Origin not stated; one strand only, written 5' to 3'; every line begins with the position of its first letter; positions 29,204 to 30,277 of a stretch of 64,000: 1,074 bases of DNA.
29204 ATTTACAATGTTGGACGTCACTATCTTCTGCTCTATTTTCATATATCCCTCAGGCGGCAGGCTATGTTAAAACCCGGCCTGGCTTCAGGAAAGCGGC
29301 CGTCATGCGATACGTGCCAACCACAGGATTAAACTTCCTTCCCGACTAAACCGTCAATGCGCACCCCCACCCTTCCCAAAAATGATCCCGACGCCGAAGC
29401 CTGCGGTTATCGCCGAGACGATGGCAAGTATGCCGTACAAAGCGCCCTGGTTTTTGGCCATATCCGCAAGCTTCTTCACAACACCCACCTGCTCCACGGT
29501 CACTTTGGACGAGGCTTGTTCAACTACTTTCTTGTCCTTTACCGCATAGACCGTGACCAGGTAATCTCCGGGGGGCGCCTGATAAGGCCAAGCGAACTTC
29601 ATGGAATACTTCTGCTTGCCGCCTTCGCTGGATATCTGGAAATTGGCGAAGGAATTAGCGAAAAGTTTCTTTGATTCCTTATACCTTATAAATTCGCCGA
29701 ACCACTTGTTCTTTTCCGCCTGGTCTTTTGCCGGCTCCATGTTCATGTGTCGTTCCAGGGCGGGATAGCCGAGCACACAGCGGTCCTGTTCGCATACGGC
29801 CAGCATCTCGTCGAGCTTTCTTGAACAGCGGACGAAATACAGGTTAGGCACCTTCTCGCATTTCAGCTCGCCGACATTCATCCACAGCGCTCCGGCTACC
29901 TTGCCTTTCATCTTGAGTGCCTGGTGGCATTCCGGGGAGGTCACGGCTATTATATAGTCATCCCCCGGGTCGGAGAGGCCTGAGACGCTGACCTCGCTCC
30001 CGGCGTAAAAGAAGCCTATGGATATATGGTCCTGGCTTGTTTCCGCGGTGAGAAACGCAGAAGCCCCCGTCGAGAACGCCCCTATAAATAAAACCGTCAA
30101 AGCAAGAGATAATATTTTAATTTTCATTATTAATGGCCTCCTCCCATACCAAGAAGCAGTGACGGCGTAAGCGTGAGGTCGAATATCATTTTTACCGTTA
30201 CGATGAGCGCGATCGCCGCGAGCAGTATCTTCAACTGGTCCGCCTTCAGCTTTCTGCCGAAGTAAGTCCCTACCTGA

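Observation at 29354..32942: Sigma54 regulatory module: NtrB/NtrC-like pair, near-consensus -24/-12 promoter, small USP/DsrE-like protein, TauE/SafE permease and a coupled secreted DUF protein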

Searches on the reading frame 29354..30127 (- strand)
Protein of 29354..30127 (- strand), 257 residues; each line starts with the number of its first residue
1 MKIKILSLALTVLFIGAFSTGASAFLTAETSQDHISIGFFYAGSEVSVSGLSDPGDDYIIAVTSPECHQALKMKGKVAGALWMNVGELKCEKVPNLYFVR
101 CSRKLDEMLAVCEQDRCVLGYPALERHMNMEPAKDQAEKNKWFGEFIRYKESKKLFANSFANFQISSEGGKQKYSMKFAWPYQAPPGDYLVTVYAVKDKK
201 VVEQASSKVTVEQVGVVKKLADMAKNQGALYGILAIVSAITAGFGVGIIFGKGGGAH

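Call 5: search_protein_families(library=pfam, proteins=[window:29354-30127:-], max_evalue=0.01)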
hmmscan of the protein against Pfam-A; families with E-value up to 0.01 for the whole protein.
window:29354-30127:- (257 aa): 1 family
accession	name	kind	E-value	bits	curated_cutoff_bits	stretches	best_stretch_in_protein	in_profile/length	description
PF09608.15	Alph_Pro_TM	-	1.4e-48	166.1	24.5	1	26-251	2-226/227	Putative transmembrane protein (Alph_Pro_TM)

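Call 6: search_protein_families(library=ncbifam, proteins=[window:29354-30127:-], max_evalue=0.01)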
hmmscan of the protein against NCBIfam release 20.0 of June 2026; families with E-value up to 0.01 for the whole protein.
window:29354-30127:- (257 aa): 1 family
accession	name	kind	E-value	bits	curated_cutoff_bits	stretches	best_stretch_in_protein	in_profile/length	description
TIGR02186.1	alph_Pro_TM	hypoth_equivalog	4.3e-16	58.9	255.25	1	57-252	70-260/261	TIGR02186 family protein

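Call 8: find_encoding_contigs(protein=window:29354-30127:-, flank=10000, max_places=6)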
Protein window:29354-30127:- (257 aa): 1 contig read that carries it; 1 place shown.
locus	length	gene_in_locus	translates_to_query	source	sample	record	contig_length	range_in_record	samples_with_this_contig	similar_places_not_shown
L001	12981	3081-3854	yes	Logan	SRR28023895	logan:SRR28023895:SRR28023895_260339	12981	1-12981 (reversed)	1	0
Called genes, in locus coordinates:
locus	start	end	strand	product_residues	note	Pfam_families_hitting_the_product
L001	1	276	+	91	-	?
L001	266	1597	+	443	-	PF00072:Response_reg, PF00158:Sigma54_activat, PF14532:Sigma54_activ_2, PF00004:AAA, PF07724:AAA_2, PF07728:AAA_5, PF25601:AAA_lid_14, PF02954:HTH_8, +2 more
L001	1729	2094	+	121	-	-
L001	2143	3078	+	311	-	PF01925:TauE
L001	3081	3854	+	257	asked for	PF09608:Alph_Pro_TM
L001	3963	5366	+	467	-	PF00672:HAMP, PF00512:HisKA, PF02518:HATPase_c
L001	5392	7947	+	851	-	PF01326:PPDK_N, PF00391:PEP-utilizers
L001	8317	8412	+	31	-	-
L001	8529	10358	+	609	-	PF03814:KdpA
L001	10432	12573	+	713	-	PF00122:E1-E2_ATPase, PF00702:Hydrolase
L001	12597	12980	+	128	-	?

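Call 22: find_related_loci(query=A1, collection=genome_contigs, flank=6000)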
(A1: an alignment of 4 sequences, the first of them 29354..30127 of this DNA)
Query A1 (257 aa) in genome_contigs; peptide patterns used: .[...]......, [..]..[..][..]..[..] (x = any residue, [..] = any of these).
140 stretches matched a pattern; 55 encode a relative of the query (tblastn E <= 1e-3); 55 distinct loci.
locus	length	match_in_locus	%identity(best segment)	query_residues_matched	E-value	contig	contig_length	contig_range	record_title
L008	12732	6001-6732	91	1-244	2e-151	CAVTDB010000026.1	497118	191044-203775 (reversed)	MAG: Nitrospirota bacterium isolate MFD00991.bin.2.105 genome assembly, contig: contig_9037, whole genome shotgun sequen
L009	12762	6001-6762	77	4-257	8e-134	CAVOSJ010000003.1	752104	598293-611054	MAG: Nitrospirota bacterium isolate MFD00008.bin.1.129 genome assembly, contig: contig_24148, whole genome shotgun seque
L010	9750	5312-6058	60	10-257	7e-99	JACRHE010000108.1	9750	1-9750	MAG: Nitrospirae bacterium isolate NC_groundwater_1769_Pr3_B-0.1um_50_9 SR-2_scaffold_141_1912369, whole genome shotgun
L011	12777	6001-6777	56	1-257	1e-95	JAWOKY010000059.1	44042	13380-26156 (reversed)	MAG: Thermodesulfovibrionales bacterium isolate bin_2_1 c_000033783752, whole genome shotgun sequence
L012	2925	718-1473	56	5-257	3e-97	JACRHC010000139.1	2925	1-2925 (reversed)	MAG: Nitrospirae bacterium isolate NC_groundwater_1767_Pr3_B-0.1um_50_141 SR-2_scaffold_141_4081823, whole genome shotgu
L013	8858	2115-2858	57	12-257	3e-94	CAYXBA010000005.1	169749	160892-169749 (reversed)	MAG TPA_asm: uncultured Nitrospiraceae bacterium isolate binchicken_co269_240 genome assembly, contig: NODE_82_length_16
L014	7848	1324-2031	59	22-257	4e-94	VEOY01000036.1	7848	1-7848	MAG: Nitrospirae bacterium isolate MnB_6 Mn-Nitrospirae-1_196110, whole genome shotgun sequence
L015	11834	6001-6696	59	26-257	1e-93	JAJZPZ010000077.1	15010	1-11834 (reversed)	MAG: Nitrospirae bacterium isolate SKS1.bin28 NODE_7099_length_15010_cov_2.370960, whole genome shotgun sequence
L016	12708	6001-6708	58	22-257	9e-94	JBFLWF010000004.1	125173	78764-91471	MAG: Nitrospirota bacterium isolate MAG025 MAG025_4, whole genome shotgun sequence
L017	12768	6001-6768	54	8-257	4e-93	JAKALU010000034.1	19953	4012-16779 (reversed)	MAG: Nitrospirae bacterium isolate WY5.bin134 NODE_4279_length_19953_cov_1.445577, whole genome shotgun sequence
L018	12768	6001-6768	54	8-257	4e-93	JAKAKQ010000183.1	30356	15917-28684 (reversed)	MAG: Nitrospirae bacterium isolate WY4.bin7 NODE_1754_length_30356_cov_1.773992, whole genome shotgun sequence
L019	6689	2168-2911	54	10-257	3e-92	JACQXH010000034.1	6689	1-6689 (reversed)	MAG: Nitrospirae bacterium isolate NC_groundwater_1510_Pr4_B-0.1um_44_3 SR1-18-B1_scaffold_20073, whole genome shotgun s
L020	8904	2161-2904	55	12-257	9e-92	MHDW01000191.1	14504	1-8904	MAG: Nitrospirae bacterium GWC2_42_7 gwc2_scaffold_5763, whole genome shotgun sequence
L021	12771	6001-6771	55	1-257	9e-92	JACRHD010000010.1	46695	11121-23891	MAG: Nitrospirae bacterium isolate NC_groundwater_1768_Pr3_B-0.1um_50_19 SR-2_scaffold_141_539186, whole genome shotgun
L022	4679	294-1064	54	2-257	3e-91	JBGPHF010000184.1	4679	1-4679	MAG: Nitrospirota bacterium isolate OBJ_0618_7090110_365 k141_6792789_length_4679_cov_19.0011, whole genome shotgun sequ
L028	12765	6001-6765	54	6-257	4e-89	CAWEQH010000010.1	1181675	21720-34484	MAG: uncultured Nitrospiraceae bacterium isolate MFD01872.bin.1.109 genome assembly, contig: contig_59915, whole genome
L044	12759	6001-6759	57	6-257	5e-98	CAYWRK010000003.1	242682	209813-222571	MAG TPA_asm: uncultured Nitrospiraceae bacterium isolate SRP302447_co1_424 genome assembly, contig: NODE_172_length_2426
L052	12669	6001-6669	33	33-257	5e-35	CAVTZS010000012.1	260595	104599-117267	MAG: uncultured delta proteobacterium isolate MFD04408.bin.1.59 genome assembly, contig: contig_66734, whole genome shot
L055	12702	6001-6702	33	26-257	2e-32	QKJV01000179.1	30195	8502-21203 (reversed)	MAG: Desulfobulbaceae bacterium isolate SZUA-615 scaffold_6303, whole genome shotgun sequence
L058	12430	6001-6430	72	113-257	2e-46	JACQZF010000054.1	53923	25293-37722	MAG: Nitrospirae bacterium isolate NC_groundwater_1560_Pr4_S-0.65um_46_16 SR1-18-Sp65_coassembly_scaffold_243962, whole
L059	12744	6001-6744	30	5-255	2e-27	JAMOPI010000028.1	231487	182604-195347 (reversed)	MAG: Candidatus Desulfofervidaceae bacterium isolate 4559-240_metabat1_scaf2bin.031 4559-240_scaffold_5_c1, whole genome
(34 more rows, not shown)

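Call 32: find_homologous_proteins(query=window:29354-30127:-, max_evalue=0.00001)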
Query window:29354-30127:- (257 aa): 937 proteins with E <= 0.00001 among 1611 candidates; the best 120 are listed.
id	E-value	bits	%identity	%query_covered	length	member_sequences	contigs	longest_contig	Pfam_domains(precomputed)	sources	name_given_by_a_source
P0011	2.9e-157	540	93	100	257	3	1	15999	PF09608.16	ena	-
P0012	8.3e-153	525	89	95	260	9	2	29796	PF09608.16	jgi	jgi:hypothetical protein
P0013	9.0e-153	525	91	100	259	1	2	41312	PF09608.16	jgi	jgi:Putative transmembrane protein (Alph_Pro_TM)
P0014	3.8e-151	520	90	100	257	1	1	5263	PF09608.16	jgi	jgi:Putative transmembrane protein (Alph_Pro_TM)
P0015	7.6e-150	515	88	100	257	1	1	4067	PF09608.16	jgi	jgi:Putative transmembrane protein (Alph_Pro_TM)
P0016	1.9e-140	484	83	100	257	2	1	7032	PF09608.16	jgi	jgi:Putative transmembrane protein (Alph_Pro_TM)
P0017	1.8e-125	435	76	99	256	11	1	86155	PF09608.16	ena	-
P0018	2.5e-118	412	70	100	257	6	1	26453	PF09608.16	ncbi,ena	-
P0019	3.3e-115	402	69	100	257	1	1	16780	PF09608.16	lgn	-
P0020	4.9e-102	359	63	98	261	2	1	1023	PF09608.16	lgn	-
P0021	5.6e-101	355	62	98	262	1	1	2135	PF09608.16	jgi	jgi:uncharacterized protein (TIGR02186 family)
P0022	1.5e-100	354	63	98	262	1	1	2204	PF09608.16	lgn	-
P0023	5.5e-93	329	58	99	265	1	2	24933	PF09608.16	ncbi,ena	-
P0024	9.7e-93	328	58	97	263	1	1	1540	PF09608.16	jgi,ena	-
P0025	1.3e-92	328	60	90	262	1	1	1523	PF09608.16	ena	-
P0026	1.9e-92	327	63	92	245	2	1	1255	PF09608.16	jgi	-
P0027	8.2e-92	325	60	96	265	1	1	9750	PF09608.16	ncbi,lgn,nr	ncbi:MAG: TIGR02186 family protein [Nitrospirae bacterium]|nr:TIGR02186 family protein [Nitrospirota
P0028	9.7e-92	325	60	93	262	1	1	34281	PF09608.16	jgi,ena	-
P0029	1.0e-91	325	57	98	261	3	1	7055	PF09608.16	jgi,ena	-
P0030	1.2e-91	325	57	99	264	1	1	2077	PF09608.16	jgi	jgi:uncharacterized protein (TIGR02186 family)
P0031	1.3e-91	325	61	92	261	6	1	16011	PF09608.16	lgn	-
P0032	2.0e-91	324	57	100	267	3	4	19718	PF09608.16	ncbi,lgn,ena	-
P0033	4.4e-91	323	60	92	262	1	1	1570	PF09608.16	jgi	jgi:putative transmembrane protein Alph_Pro_TM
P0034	5.2e-91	323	58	100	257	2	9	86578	PF09608.16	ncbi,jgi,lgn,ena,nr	ncbi:MAG: hypothetical protein A2077_02785 [Nitrospirae bacterium GWC2_46_6]|nr:MAG: hypothetical pr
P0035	8.1e-91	322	61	92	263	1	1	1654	PF09608.16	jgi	jgi:uncharacterized protein (TIGR02186 family)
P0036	1.6e-90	321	56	100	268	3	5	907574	PF09608.16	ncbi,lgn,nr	ncbi:MAG: TIGR02186 family protein [Nitrospirae bacterium]|nr:TIGR02186 family protein [Nitrospirota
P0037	1.6e-90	321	56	99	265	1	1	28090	PF09608.16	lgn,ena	-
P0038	4.8e-90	319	58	92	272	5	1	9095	PF09608.16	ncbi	-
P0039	6.0e-90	319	57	98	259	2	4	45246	PF09608.16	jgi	jgi:uncharacterized protein (TIGR02186 family)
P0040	1.0e-89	318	57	100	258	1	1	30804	PF09608.16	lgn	-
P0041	1.3e-89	318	59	100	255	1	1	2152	PF09608.16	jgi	jgi:uncharacterized protein (TIGR02186 family)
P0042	1.5e-89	318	62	91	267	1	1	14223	PF09608.16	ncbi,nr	ncbi:MAG: TIGR02186 family protein [Nitrospirae bacterium]|nr:TIGR02186 family protein [Nitrospirota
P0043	2.7e-89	317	61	94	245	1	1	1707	PF09608.16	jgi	-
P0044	2.8e-89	317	56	100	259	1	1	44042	PF09608.16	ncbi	-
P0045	2.9e-89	317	59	95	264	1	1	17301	PF09608.16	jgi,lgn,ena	-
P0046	3.2e-89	317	55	100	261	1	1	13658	PF09608.16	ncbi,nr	ncbi:MAG: TIGR02186 family protein [Nitrospirae bacterium]|nr:TIGR02186 family protein [Nitrospirota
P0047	3.3e-89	317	57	98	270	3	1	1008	PF09608.16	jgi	jgi:uncharacterized protein (TIGR02186 family)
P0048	3.4e-89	317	56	93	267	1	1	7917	PF09608.16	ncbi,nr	ncbi:MAG: TIGR02186 family protein [Nitrospirae bacterium]|nr:TIGR02186 family protein [Nitrospirota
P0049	3.7e-89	317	55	99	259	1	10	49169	PF09608.16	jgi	jgi:uncharacterized protein (TIGR02186 family)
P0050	3.8e-89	316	55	99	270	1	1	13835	PF09608.16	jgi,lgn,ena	-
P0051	4.0e-89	316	55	99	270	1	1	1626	PF09608.16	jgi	-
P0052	4.1e-89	316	55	100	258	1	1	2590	PF09608.16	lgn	-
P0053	4.5e-89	316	56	99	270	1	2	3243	PF09608.16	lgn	-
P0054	5.0e-89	316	57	99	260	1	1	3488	PF09608.16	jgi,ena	-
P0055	5.1e-89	316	58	96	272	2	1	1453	PF09608.16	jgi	jgi:uncharacterized protein (TIGR02186 family)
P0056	5.9e-89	316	61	92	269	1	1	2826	PF09608.16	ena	-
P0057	6.0e-89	316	59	90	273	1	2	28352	PF09608.16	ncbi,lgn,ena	-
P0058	6.4e-89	316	57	98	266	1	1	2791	PF09608.16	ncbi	-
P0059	7.0e-89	316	55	100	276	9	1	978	PF09608.16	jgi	-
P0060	7.1e-89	316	57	97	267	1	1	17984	PF09608.16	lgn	-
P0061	8.7e-89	315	55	100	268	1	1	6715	PF09608.16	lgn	-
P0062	1.2e-88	315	58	98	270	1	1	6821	PF09608.16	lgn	-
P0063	1.4e-88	315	56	100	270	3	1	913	PF09608.16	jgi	jgi:uncharacterized protein (TIGR02186 family)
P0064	1.4e-88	315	58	92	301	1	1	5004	PF09608.16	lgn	-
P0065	1.5e-88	315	58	95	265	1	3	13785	PF09608.16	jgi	jgi:uncharacterized protein (TIGR02186 family)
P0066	1.6e-88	314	59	92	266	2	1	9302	PF09608.16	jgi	jgi:uncharacterized protein (TIGR02186 family)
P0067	1.8e-88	314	56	98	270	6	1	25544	PF09608.16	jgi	jgi:uncharacterized protein (TIGR02186 family)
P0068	2.0e-88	314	60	95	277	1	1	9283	PF09608.16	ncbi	-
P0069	2.2e-88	314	56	100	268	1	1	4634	PF09608.16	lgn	-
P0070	2.3e-88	314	58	96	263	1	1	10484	PF09608.16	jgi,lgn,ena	-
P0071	2.3e-88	314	61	92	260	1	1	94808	PF09608.16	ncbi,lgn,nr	ncbi:MAG: hypothetical protein EPN25_02315 [Nitrospirae bacterium]|nr:MAG: hypothetical protein EPN2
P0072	2.4e-88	314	57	95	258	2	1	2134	PF09608.16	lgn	-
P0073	2.7e-88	314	58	92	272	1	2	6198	PF09608.16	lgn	-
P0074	2.9e-88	314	59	92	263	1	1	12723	PF09608.16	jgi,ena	-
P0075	2.9e-88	314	57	99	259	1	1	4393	PF09608.16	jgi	-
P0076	3.2e-88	313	59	92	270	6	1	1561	PF09608.16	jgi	-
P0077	3.4e-88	313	57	100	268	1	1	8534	PF09608.16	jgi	jgi:uncharacterized protein (TIGR02186 family)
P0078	3.4e-88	313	55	100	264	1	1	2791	PF09608.16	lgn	-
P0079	5.1e-88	313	55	100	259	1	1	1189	PF09608.16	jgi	jgi:uncharacterized protein (TIGR02186 family)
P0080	5.5e-88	313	57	99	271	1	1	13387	PF09608.16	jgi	-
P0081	5.5e-88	313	56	97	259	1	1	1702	PF09608.16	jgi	jgi:uncharacterized protein (TIGR02186 family)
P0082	6.1e-88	313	57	95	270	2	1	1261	PF09608.16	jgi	-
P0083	6.3e-88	312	56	99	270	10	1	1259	PF09608.16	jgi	-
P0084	6.6e-88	312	57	92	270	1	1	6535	PF09608.16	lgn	-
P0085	7.0e-88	312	54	100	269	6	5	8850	PF09608.16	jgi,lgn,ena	-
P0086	7.2e-88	312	56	99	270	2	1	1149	PF09608.16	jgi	-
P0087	8.6e-88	312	56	99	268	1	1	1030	PF09608.16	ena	-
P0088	9.5e-88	312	55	99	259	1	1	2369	PF09608.16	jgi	-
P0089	1.1e-87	312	58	96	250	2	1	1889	PF09608.16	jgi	jgi:uncharacterized protein (TIGR02186 family)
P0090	1.3e-87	312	55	99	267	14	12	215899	PF09608.16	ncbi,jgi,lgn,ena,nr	ncbi:MAG: hypothetical protein A2X54_07075 [Nitrospirae bacterium GWF2_44_13]|nr:MAG: hypothetical p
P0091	1.3e-87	311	56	99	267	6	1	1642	PF09608.16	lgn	-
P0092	1.4e-87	311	54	100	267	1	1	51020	PF09608.16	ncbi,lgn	-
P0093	1.8e-87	311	58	92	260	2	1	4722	PF09608.16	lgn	-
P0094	1.8e-87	311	56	98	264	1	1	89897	PF09608.16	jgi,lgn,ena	-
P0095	1.9e-87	311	57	92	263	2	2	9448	PF09608.16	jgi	jgi:uncharacterized protein (TIGR02186 family)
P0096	2.0e-87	311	60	92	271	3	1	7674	PF09608.16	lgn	-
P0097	2.1e-87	311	57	91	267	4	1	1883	PF09608.16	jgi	jgi:uncharacterized protein (TIGR02186 family)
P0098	2.3e-87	311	59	91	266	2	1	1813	PF09608.16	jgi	-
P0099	2.3e-87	311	55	98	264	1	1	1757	PF09608.16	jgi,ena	-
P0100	2.4e-87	311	56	100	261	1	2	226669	PF09608.16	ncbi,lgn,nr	ncbi:MAG: TIGR02186 family protein [Nitrospirae bacterium]|nr:TIGR02186 family protein [Nitrospirota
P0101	2.7e-87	310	58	100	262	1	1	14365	PF09608.16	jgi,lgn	jgi:uncharacterized protein (TIGR02186 family)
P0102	3.3e-87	310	58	98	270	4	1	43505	PF09608.16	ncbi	ncbi:MAG: TIGR02186 family protein [Nitrospirota bacterium]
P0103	3.4e-87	310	59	93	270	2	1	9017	PF09608.16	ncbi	-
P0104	3.4e-87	310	56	99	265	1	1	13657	PF09608.16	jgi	jgi:uncharacterized protein (TIGR02186 family)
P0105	3.5e-87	310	58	92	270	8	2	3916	PF09608.16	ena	-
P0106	3.6e-87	310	56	98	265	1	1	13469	PF09608.16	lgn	-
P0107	4.0e-87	310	57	92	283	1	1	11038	PF09608.16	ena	-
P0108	5.0e-87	310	56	97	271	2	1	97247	PF09608.16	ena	-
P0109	5.1e-87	310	58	92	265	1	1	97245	PF09608.16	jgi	jgi:uncharacterized protein (TIGR02186 family)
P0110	5.2e-87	309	55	99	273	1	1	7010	PF09608.16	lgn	-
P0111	5.6e-87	309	56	100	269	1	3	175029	PF09608.16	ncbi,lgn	-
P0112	6.0e-87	309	57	100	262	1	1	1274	PF09608.16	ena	-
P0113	6.1e-87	309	59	92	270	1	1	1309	PF09608.16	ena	-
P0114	6.2e-87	309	58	93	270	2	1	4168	PF09608.16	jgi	jgi:uncharacterized protein (TIGR02186 family)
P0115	6.4e-87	309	56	99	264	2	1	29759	PF09608.16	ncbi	ncbi:MAG: TIGR02186 family protein [Thermodesulfovibrionales bacterium]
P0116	6.5e-87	309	56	98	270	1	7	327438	PF09608.16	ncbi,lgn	-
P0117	6.8e-87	309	56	100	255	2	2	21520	PF09608.16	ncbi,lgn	-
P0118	7.7e-87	309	57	91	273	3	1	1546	PF09608.16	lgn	-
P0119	7.8e-87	309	56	100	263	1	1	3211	PF09608.16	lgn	-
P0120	8.5e-87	309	56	98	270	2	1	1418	PF09608.16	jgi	jgi:uncharacterized protein (TIGR02186 family)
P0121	9.8e-87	309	56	100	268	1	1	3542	PF09608.16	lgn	-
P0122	9.8e-87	309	56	100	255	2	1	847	PF09608.16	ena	-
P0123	1.0e-86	308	55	98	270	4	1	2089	PF09608.16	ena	-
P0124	1.1e-86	308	54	100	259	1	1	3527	PF09608.16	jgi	jgi:uncharacterized protein (TIGR02186 family)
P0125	1.1e-86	308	55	98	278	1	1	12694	PF09608.16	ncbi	ncbi:MAG: TIGR02186 family protein [Nitrospirota bacterium]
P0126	1.1e-86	308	58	93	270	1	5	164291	PF09608.16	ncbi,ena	-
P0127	1.2e-86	308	58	96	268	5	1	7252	PF09608.16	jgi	-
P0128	1.3e-86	308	56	100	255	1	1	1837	PF09608.16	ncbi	-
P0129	1.4e-86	308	54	100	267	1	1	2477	PF09608.16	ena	-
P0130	1.4e-86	308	57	100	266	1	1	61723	PF09608.16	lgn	-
